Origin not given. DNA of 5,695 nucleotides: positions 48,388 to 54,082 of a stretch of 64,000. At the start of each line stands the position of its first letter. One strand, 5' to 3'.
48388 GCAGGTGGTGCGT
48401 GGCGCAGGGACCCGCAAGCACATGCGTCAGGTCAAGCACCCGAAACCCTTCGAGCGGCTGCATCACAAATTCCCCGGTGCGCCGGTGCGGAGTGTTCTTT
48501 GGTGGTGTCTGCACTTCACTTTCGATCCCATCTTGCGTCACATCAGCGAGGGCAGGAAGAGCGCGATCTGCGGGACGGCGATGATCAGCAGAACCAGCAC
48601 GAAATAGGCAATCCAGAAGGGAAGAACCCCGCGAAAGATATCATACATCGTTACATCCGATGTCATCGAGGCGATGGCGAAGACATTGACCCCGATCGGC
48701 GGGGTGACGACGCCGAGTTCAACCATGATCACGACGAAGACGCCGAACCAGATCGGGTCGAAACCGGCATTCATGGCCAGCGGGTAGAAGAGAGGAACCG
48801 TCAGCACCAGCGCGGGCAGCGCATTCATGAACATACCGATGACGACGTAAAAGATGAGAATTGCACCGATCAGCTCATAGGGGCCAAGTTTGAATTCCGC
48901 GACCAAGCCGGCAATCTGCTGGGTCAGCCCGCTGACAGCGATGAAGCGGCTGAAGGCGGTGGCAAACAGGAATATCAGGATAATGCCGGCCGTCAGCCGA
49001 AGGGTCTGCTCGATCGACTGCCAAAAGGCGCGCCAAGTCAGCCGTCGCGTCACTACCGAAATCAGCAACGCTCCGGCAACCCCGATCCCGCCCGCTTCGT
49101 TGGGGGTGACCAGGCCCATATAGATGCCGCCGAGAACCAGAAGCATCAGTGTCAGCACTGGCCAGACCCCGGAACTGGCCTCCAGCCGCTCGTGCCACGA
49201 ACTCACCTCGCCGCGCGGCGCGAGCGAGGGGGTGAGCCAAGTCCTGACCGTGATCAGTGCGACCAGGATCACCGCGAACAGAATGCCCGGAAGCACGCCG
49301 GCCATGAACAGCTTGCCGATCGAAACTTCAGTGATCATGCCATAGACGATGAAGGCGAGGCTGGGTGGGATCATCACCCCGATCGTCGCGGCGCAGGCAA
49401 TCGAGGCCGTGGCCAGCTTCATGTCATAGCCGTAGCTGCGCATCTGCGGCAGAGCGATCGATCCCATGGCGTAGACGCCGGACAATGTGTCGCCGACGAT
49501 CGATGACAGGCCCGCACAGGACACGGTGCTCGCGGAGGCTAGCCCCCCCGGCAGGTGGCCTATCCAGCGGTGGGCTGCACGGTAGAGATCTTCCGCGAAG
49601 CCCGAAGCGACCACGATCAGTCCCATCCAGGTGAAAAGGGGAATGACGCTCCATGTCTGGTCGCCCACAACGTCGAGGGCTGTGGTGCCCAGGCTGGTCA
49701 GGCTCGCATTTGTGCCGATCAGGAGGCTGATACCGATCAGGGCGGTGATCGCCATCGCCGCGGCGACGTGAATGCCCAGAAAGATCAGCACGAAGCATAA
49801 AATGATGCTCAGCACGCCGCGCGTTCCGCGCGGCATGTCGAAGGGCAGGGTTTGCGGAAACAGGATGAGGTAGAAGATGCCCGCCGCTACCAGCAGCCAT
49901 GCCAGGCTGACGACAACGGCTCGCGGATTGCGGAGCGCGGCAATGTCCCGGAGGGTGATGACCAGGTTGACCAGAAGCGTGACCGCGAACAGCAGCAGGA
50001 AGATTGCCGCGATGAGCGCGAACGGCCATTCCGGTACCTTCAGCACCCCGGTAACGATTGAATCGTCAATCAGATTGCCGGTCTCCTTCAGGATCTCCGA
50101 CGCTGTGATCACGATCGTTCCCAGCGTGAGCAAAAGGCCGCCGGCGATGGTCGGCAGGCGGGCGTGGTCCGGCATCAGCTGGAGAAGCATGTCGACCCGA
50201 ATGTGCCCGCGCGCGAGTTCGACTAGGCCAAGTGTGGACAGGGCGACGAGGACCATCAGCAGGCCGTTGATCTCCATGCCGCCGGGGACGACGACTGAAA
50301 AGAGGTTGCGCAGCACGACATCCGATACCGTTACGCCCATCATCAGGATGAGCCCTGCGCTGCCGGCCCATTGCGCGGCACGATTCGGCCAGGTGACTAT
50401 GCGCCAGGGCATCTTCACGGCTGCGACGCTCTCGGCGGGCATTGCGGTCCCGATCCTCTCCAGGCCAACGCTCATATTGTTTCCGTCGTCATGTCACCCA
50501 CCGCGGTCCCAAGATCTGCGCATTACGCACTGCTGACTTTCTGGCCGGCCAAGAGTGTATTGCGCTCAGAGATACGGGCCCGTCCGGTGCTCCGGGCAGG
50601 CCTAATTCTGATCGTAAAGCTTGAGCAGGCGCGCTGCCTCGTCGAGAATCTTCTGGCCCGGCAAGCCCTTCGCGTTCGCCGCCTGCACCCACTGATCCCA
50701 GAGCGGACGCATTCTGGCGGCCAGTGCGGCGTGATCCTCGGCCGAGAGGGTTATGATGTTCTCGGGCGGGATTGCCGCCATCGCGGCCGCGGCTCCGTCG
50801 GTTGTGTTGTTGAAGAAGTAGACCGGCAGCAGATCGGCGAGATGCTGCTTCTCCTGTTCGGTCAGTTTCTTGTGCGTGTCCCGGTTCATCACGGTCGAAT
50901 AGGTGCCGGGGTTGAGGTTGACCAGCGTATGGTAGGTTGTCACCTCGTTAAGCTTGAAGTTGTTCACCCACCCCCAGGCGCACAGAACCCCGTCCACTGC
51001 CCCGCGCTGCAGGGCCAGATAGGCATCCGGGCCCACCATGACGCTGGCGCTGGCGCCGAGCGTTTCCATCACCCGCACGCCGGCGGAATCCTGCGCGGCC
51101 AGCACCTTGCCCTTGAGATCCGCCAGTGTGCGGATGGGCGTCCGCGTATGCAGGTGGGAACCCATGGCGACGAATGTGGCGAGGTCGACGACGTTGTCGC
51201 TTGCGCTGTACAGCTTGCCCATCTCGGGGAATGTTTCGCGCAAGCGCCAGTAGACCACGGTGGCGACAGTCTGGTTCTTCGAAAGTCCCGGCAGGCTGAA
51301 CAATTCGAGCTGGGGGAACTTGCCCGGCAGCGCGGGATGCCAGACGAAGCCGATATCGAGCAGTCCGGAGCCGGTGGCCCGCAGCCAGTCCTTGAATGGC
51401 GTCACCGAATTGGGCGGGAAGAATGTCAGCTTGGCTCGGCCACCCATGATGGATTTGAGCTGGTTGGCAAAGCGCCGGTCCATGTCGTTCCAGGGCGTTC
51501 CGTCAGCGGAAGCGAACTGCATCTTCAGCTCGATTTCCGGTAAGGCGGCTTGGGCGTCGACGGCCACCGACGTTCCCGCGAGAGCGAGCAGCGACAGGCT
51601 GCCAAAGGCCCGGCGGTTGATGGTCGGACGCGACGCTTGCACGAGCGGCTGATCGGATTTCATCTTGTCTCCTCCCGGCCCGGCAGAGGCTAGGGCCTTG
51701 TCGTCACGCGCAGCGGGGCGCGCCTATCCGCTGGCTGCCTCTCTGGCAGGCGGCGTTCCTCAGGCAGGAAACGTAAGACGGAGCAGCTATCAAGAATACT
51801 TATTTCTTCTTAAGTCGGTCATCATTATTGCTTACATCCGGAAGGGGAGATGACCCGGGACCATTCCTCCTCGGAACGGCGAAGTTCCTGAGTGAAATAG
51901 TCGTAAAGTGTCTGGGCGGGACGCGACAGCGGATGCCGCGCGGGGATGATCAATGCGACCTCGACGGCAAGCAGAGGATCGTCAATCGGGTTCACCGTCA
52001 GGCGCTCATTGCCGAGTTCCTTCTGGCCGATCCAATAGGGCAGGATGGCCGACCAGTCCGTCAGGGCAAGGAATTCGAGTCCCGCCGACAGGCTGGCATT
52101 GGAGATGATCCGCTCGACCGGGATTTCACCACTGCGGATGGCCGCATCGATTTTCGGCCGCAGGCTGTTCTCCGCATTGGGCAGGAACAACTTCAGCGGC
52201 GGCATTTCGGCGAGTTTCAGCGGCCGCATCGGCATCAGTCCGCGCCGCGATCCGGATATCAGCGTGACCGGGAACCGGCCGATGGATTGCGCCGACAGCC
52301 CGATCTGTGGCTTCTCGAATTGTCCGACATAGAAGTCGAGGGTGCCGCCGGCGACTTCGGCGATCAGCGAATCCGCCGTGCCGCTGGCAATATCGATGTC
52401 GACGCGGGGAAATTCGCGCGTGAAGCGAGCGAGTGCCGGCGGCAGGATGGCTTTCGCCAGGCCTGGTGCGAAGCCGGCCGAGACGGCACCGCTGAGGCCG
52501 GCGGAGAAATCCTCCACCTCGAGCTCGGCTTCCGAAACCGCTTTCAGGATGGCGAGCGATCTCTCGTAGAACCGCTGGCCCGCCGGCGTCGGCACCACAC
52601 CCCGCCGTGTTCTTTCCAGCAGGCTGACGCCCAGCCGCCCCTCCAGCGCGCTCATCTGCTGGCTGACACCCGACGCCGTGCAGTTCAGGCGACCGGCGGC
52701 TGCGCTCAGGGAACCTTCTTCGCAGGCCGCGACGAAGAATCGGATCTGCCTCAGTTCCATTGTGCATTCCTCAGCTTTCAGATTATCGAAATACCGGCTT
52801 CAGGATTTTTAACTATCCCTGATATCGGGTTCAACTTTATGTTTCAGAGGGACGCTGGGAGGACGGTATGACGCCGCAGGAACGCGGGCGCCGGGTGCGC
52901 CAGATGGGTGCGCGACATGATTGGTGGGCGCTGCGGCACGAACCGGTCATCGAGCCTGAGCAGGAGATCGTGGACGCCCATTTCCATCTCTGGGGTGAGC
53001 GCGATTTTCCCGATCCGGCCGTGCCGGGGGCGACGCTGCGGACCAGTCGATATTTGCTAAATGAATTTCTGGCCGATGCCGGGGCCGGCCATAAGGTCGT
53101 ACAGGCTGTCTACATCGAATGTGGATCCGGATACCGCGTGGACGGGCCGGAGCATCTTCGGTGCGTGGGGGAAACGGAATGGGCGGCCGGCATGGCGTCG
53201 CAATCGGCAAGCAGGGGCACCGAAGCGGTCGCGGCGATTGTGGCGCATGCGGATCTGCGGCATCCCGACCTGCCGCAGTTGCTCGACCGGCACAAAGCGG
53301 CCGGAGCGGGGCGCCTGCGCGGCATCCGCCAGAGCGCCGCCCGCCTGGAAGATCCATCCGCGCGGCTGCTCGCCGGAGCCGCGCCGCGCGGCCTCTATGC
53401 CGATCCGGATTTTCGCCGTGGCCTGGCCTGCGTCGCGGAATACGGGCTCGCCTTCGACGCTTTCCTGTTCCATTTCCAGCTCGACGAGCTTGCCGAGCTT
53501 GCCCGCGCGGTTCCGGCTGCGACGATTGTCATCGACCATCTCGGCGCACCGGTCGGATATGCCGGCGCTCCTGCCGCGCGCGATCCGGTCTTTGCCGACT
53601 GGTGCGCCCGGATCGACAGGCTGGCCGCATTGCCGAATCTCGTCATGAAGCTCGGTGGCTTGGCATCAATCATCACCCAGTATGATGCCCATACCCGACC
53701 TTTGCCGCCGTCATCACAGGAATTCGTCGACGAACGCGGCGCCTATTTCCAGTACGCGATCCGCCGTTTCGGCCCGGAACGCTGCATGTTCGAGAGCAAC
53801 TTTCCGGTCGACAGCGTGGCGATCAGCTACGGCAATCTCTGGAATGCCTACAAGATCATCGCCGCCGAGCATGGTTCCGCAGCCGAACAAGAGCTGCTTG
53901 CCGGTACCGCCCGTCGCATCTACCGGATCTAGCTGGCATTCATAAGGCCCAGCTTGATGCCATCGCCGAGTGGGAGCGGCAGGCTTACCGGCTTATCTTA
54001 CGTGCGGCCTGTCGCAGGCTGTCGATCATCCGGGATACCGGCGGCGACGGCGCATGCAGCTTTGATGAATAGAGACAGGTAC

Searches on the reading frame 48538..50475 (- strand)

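Call 62: search_protein_families(library=pfam, proteins=[window:48538-50475:-], max_evalue=0.01)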
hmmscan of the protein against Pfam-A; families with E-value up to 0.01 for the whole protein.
window:48538-50475:- (645 aa): 2 families
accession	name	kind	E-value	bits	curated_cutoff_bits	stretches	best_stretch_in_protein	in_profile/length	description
PF06808.19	DctM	-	2.7e-85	287.2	23.8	1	225-637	2-413/413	Tripartite ATP-independent periplasmic transporter, DctM component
PF04290.18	DctQ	-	5.9e-14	52.5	28.3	1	45-176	1-131/132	Tripartite ATP-independent periplasmic transporters, DctQ component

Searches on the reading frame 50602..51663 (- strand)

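Call 66: search_protein_families(library=pfam, proteins=[window:50602-51663:-], max_evalue=0.001)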
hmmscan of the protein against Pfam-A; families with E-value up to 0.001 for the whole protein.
window:50602-51663:- (353 aa): 1 family
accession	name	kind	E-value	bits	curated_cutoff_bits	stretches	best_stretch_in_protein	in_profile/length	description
PF03480.18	DctP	-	3.8e-30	105.6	23.4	1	53-324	6-281/286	Bacterial extracellular solute-binding protein, family 7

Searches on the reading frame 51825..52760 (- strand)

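Call 66: search_protein_families(library=pfam, proteins=[window:51825-52760:-], max_evalue=0.001)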
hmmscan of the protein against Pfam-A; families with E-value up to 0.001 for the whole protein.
window:51825-52760:- (311 aa): 2 families
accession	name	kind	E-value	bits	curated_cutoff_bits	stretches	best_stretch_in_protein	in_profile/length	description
PF03466.25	LysR_substrate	-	3.3e-26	92.4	28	1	87-293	2-208/209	LysR substrate binding domain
PF00126.33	HTH_1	-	2.5e-21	75.8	26.6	1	3-62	1-60/60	Bacterial regulatory helix-turn-helix protein, lysR family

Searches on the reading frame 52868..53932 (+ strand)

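Call 66: search_protein_families(library=pfam, proteins=[window:52868-53932:+], max_evalue=0.001)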
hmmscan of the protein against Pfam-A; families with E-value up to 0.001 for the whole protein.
window:52868-53932:+ (354 aa): 1 family
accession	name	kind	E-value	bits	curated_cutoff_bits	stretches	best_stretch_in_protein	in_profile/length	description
PF04909.20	Amidohydro_2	-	9.5e-26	91.6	26.4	1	35-354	1-289/289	Amidohydrolase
